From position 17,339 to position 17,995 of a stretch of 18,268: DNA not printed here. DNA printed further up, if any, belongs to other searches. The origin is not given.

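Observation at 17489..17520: (CTCTG)4 pentanucleotide repeat sits exactly at the frame break of a GT2 glycosyltransferase, a candidate slipped-strand phase switch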

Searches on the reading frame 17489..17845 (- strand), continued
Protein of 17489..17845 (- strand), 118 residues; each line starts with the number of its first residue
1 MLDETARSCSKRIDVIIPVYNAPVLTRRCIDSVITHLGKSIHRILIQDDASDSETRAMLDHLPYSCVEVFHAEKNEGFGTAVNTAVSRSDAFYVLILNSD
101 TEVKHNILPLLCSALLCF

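Call 42: find_encoding_contigs(protein=window:17489-17845:-, flank=10000, max_places=10)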
Protein window:17489-17845:- (118 aa): 23 contigs read that carry it; 10 places shown.
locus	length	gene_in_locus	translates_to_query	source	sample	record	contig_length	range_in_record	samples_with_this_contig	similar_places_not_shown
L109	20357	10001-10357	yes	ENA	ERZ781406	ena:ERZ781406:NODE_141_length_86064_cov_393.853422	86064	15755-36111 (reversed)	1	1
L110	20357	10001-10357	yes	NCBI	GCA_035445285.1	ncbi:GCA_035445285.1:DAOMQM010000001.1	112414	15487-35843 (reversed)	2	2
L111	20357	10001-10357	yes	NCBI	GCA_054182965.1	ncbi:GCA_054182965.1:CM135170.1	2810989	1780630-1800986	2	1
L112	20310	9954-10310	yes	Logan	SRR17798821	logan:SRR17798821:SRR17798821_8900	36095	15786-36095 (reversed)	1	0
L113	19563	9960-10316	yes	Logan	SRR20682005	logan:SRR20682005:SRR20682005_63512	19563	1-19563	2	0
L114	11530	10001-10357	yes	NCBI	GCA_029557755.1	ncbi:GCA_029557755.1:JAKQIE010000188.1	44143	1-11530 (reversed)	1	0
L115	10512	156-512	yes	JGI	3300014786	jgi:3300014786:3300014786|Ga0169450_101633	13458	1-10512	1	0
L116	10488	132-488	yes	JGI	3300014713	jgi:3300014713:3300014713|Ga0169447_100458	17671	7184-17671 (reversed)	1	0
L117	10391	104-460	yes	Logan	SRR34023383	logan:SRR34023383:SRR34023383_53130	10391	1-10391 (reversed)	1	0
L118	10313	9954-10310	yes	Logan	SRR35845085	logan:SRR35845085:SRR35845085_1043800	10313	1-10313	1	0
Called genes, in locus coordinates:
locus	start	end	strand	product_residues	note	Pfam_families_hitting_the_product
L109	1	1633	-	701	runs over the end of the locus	PF19310:TOP_N, PF01432:Peptidase_M3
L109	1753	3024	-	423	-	PF01979:Amidohydro_1, PF12890:DHOase, PF07969:Amidohydro_3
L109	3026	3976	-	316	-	PF02729:OTCace_N, PF00185:OTCace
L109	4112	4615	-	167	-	PF00156:Pribosyltran, PF14681:UPRTase (weak)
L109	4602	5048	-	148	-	PF03652:RuvX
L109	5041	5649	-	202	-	PF02622:DUF179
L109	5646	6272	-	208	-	PF03232:COQ7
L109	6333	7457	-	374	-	PF02754:CCG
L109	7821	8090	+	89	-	PF00886:Ribosomal_S16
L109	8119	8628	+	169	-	PF01782:RimM, PF05239:PRC, PF24986:PRC_RimM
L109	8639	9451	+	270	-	PF01746:tRNA_m1G_MT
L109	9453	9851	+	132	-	PF01245:Ribosomal_L19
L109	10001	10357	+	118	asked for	PF00535:Glycos_transf_2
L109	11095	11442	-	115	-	PF00462:Glutaredoxin (weak), PF03960:ArsC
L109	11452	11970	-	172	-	PF06776:IalB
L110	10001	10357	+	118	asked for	PF00535:Glycos_transf_2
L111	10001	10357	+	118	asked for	PF00535:Glycos_transf_2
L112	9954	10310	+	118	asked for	PF00535:Glycos_transf_2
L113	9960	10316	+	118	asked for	PF00535:Glycos_transf_2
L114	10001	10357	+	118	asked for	PF00535:Glycos_transf_2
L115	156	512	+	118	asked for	PF00535:Glycos_transf_2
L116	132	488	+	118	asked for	PF00535:Glycos_transf_2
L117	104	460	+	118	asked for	PF00535:Glycos_transf_2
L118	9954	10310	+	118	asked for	PF00535:Glycos_transf_2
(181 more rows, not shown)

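Call 46: find_encoding_contigs(protein=P0127, flank=3000, max_places=4)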
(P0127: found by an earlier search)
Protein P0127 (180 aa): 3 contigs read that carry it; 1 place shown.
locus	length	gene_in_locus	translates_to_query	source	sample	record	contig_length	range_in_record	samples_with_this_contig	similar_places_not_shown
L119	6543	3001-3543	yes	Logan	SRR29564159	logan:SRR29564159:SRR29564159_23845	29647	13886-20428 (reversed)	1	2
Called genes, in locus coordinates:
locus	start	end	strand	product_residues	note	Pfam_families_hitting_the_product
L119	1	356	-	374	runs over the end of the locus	PF02754:CCG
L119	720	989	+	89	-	PF00886:Ribosomal_S16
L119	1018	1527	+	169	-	PF01782:RimM, PF05239:PRC, PF24986:PRC_RimM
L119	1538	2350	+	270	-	PF01746:tRNA_m1G_MT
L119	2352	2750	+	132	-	PF01245:Ribosomal_L19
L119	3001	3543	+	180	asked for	PF00535:Glycos_transf_2, PF13641:Glyco_tranf_2_3 (weak), PF13632:Glyco_trans_2_3 (faint)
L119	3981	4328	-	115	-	PF00462:Glutaredoxin (weak), PF03960:ArsC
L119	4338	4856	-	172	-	PF06776:IalB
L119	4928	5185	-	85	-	PF09630:DUF2024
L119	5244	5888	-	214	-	PF01596:Methyltransf_3, PF13578:Methyltransf_24, PF13649:Methyltransf_25 (weak)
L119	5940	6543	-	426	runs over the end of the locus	PF04932:Wzy_C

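Call 47: find_encoding_contigs(protein=P0133, flank=3000, max_places=4)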
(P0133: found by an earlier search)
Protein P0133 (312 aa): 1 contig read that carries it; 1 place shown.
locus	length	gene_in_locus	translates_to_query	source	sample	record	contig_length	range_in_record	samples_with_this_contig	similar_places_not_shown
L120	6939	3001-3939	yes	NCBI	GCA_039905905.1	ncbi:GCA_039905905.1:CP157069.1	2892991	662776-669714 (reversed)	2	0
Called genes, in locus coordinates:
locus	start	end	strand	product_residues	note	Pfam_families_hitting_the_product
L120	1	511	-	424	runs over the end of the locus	PF12797:Fer4_2 (faint), PF13187:Fer4_9 (faint), PF13237:Fer4_10, PF12838:Fer4_7, PF13183:Fer4_8, PF13484:Fer4_16, PF13534:Fer4_17, PF02754:CCG, +2 more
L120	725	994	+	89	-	PF00886:Ribosomal_S16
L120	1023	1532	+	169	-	PF01782:RimM, PF05239:PRC, PF24986:PRC_RimM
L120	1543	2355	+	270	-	PF01746:tRNA_m1G_MT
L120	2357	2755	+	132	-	PF01245:Ribosomal_L19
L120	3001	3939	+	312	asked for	PF00535:Glycos_transf_2, PF13641:Glyco_tranf_2_3 (weak)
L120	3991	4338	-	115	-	PF00462:Glutaredoxin (weak), PF03960:ArsC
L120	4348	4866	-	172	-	PF06776:IalB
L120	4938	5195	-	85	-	PF09630:DUF2024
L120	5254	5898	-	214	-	PF01596:Methyltransf_3, PF13578:Methyltransf_24, PF13649:Methyltransf_25 (weak)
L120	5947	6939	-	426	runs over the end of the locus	PF04932:Wzy_C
